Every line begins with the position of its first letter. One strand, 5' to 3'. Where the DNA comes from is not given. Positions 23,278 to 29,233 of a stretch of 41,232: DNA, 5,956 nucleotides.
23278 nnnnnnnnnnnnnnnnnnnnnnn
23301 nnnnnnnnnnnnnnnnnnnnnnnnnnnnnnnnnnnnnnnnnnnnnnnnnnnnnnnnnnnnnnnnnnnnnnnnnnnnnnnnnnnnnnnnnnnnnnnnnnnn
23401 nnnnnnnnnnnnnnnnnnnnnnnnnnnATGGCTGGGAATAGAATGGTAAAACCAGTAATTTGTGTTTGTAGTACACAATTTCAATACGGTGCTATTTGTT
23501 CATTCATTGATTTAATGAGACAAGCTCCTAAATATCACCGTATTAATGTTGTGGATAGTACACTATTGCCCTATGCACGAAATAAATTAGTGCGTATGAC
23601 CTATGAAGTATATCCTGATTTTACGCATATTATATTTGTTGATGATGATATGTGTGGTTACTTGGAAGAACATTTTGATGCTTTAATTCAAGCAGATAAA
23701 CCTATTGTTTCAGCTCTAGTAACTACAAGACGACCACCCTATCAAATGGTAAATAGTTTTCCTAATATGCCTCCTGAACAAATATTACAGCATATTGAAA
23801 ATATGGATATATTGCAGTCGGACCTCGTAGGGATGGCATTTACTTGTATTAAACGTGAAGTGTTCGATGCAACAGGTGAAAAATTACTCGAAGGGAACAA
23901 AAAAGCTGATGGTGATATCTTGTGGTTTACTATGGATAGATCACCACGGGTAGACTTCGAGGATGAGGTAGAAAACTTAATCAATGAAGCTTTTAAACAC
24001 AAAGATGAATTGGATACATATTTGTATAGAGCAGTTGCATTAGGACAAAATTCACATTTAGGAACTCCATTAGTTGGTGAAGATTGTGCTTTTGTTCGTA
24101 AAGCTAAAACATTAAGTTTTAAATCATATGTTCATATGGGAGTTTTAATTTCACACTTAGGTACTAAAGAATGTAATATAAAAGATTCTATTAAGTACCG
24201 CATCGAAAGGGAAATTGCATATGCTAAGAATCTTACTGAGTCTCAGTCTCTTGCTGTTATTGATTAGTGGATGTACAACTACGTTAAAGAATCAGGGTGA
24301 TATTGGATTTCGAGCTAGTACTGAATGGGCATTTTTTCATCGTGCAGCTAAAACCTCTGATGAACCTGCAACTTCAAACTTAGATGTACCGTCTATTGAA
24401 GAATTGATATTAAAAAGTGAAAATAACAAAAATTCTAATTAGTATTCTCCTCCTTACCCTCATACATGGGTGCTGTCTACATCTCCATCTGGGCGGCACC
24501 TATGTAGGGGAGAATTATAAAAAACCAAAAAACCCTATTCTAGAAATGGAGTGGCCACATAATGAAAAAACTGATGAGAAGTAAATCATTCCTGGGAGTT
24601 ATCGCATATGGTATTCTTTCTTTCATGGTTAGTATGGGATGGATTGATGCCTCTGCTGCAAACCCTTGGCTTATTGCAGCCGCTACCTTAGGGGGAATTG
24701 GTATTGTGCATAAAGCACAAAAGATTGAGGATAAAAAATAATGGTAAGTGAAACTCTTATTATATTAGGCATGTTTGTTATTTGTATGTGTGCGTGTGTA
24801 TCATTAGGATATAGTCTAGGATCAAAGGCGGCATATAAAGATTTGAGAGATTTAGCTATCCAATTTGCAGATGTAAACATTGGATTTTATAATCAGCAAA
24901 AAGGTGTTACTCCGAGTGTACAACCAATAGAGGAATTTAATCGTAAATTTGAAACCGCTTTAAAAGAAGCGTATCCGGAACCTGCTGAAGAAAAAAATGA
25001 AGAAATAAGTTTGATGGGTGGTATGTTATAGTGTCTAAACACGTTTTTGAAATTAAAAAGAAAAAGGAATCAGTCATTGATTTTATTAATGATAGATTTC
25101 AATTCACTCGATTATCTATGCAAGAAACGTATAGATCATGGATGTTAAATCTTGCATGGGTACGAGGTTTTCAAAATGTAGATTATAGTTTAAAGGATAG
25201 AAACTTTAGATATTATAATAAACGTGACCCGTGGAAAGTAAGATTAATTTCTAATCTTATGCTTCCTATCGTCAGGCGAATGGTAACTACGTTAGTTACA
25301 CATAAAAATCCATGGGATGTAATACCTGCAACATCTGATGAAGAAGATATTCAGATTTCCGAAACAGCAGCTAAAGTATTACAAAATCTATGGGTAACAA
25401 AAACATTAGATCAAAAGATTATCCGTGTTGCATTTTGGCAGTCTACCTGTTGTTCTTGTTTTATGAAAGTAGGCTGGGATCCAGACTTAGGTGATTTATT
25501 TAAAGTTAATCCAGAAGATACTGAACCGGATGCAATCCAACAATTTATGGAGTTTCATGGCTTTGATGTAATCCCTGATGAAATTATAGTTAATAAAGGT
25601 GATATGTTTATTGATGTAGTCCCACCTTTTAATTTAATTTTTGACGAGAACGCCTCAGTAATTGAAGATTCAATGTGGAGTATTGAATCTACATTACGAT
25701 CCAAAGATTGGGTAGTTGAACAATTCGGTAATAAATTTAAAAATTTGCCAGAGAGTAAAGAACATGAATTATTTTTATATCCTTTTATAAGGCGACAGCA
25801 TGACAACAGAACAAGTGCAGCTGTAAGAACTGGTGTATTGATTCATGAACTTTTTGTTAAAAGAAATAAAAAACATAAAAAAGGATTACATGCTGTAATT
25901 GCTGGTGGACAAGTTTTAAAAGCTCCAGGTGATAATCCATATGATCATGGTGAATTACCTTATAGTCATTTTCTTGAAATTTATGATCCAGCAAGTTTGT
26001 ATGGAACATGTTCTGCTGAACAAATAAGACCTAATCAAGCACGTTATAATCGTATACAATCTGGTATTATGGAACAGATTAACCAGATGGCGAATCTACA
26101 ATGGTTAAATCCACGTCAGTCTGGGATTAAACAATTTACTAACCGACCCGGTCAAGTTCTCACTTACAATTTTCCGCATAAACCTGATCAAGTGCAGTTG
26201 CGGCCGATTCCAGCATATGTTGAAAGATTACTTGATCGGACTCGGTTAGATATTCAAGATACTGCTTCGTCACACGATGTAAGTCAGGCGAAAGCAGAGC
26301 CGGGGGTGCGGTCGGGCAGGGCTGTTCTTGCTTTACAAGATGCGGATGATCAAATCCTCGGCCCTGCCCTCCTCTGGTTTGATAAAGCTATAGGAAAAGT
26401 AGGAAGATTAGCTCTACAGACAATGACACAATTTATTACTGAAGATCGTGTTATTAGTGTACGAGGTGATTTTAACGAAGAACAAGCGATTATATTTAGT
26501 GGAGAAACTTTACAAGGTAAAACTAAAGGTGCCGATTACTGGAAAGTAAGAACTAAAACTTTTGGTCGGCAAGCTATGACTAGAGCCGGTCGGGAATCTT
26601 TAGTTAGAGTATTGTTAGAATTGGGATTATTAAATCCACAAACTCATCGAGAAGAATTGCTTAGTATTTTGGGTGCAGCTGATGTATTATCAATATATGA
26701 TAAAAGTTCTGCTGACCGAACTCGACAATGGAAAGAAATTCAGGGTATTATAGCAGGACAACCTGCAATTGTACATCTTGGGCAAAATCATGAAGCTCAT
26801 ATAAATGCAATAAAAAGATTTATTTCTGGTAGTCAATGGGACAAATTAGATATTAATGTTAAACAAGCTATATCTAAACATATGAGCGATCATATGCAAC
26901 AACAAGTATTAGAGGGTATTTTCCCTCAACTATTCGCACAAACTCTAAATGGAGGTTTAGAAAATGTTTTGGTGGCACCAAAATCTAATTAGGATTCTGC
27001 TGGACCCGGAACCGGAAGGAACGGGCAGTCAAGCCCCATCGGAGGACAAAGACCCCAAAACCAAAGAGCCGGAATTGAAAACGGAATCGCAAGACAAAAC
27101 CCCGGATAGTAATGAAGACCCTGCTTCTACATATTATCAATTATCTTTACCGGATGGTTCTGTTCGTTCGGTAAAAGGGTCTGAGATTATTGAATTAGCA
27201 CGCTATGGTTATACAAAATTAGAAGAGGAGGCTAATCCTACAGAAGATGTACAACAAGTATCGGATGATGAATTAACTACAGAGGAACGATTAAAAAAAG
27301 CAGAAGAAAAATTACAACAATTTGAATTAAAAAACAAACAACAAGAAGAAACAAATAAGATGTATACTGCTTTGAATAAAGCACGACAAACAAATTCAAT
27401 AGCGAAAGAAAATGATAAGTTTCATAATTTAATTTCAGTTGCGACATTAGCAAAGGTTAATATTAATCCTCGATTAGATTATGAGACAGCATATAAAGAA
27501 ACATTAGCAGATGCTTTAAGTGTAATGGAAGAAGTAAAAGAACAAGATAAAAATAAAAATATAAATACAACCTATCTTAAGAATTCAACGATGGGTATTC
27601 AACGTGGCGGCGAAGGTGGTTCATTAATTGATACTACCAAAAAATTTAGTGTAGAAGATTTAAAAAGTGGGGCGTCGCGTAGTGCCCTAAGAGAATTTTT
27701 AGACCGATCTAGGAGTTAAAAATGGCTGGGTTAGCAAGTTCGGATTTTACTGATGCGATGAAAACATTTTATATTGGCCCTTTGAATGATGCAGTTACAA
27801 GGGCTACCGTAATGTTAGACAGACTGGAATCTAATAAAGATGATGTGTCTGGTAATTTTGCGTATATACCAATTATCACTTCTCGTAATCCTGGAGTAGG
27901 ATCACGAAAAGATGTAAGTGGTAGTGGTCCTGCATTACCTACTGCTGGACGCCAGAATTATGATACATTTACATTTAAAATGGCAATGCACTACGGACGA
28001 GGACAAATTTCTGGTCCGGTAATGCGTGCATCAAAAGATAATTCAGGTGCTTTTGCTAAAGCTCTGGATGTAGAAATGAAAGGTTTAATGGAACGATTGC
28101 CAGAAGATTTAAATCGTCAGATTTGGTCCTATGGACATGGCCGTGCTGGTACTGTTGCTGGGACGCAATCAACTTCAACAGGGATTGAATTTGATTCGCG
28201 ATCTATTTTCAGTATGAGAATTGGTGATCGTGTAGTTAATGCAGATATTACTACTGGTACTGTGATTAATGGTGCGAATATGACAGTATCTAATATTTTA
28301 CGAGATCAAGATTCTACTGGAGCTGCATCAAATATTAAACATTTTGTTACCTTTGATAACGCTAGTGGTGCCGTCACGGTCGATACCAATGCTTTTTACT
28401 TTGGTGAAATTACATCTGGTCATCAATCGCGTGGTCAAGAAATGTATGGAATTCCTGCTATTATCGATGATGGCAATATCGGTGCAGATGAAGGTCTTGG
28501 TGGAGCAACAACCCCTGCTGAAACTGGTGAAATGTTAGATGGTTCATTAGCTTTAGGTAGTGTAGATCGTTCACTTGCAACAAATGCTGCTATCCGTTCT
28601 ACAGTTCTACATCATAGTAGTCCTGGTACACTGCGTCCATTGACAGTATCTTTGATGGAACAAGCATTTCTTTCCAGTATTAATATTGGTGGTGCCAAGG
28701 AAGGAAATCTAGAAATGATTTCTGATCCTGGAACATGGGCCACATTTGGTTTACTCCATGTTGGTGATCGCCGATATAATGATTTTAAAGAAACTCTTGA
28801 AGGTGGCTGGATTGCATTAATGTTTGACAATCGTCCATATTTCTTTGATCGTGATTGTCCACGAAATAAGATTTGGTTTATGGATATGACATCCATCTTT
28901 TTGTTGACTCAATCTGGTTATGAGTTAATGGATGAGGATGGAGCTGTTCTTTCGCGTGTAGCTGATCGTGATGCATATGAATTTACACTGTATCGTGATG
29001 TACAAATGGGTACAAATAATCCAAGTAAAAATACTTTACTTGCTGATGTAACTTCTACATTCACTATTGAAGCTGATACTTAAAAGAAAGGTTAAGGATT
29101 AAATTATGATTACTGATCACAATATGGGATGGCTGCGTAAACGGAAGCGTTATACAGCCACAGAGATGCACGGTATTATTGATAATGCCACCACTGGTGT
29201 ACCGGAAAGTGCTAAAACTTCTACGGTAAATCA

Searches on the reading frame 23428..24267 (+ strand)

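Call 87: search_protein_families(library=phrogs, proteins=[window:23428-24267:+], max_evalue=0.001)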
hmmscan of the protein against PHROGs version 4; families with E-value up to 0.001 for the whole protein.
window:23428-24267:+ (279 aa): 1 family
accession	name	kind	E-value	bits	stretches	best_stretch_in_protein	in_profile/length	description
phrog_1574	-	unknown function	2.9e-10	41.3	1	10-251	16-236/240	-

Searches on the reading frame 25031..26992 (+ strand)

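Call 8: search_protein_families(library=phrogs, proteins=[window:25031-26992:+], max_evalue=0.001)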
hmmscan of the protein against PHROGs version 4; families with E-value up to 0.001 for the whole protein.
window:25031-26992:+ (653 aa): 3 families
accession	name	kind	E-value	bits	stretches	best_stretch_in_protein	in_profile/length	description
phrog_156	-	head and packaging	1.6e-38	133.6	1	14-509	10-504/681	portal protein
phrog_332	-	connector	1.5e-09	37.7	1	142-447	139-407/560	head-tail adaptor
phrog_1216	-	head and packaging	2.5e-09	37.3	1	188-481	208-525/714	portal protein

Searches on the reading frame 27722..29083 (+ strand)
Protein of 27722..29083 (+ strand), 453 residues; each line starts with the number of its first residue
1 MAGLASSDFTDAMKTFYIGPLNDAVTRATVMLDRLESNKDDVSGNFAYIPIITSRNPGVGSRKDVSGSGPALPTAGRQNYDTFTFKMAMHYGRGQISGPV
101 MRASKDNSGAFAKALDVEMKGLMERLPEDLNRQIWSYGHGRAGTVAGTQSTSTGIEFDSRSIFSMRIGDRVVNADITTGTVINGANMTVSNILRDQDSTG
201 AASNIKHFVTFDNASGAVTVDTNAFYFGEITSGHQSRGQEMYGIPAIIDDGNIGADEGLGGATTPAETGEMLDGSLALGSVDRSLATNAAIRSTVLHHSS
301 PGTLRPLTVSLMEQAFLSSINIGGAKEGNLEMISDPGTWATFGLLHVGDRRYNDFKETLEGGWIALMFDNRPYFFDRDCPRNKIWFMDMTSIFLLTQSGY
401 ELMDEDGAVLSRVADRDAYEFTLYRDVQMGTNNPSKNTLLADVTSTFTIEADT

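Call 8: search_protein_families(library=phrogs, proteins=[window:27722-29083:+], max_evalue=0.001)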
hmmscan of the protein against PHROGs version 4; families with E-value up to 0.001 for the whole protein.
window:27722-29083:+ (453 aa): 1 family
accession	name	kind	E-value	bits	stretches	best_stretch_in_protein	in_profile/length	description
phrog_14242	-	head and packaging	1.1e-41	143.8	2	8-250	7-226/396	major head protein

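Call 31: find_related_loci(query=window:27722-29083:+, collection=viral_contigs, flank=10000)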
Query window:27722-29083:+ (453 aa) in viral_contigs; peptide patterns used: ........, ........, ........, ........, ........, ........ (x = any residue, [..] = any of these).
2 stretches matched a pattern, but none encodes a relative of the query by tblastn (E <= 1e-3).
